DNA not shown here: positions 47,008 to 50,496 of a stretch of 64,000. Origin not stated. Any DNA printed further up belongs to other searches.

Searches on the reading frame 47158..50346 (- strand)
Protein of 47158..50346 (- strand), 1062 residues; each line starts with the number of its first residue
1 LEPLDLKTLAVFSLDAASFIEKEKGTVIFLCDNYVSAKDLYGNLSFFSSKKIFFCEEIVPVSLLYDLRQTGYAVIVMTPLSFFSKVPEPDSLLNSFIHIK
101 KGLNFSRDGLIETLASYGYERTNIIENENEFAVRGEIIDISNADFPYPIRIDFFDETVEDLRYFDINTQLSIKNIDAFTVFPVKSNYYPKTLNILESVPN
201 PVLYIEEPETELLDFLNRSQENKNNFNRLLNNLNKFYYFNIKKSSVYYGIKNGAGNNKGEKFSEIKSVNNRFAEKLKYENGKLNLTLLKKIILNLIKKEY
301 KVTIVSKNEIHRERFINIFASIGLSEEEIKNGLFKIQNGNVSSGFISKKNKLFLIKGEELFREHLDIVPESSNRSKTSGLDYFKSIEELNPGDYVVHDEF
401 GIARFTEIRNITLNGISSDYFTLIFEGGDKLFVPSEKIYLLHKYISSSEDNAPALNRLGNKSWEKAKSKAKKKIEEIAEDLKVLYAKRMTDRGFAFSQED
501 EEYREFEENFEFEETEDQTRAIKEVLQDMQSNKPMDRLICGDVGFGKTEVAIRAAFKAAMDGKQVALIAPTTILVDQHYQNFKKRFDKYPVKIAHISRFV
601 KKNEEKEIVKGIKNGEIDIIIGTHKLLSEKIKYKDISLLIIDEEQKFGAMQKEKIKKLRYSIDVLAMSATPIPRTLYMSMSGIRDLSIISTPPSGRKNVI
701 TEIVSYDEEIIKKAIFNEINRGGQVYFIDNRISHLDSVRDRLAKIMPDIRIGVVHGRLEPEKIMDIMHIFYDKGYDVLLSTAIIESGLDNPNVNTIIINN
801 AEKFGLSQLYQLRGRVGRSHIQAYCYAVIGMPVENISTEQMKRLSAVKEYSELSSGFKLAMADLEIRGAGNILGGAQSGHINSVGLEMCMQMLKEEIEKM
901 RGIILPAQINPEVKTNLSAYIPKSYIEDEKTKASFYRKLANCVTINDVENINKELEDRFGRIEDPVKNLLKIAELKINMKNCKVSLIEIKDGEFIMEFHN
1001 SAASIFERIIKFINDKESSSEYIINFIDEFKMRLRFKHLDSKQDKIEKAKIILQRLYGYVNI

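Call 76: search_protein_families(library=pfam, proteins=[window:47158-50346:-], max_evalue=0.00001)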
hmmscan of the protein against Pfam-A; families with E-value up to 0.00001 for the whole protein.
window:47158-50346:- (1062 aa): 6 families
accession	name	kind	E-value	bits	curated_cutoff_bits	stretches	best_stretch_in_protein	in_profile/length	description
PF00270.35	DEAD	-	2e-27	96.4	26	1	515-675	1-163/167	DEAD/DEAH box helicase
PF03461.20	TRCF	-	3.6e-25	88.6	25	1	916-1005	2-91/95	TRCF domain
PF17757.6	UvrB_inter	-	2e-21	76.3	22.9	1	97-184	1-89/91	UvrB interaction domain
PF00271.37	Helicase_C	-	6.7e-19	68.6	23.5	1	711-819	6-109/110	Helicase conserved C-terminal domain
PF02559.22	CarD_TRCF_RID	-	1.9e-16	60.3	23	1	389-445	1-57/57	CarD-like/TRCF RID domain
PF04851.21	ResIII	-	8e-14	52.3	22.5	1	513-671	3-162/164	Type III restriction enzyme, res subunit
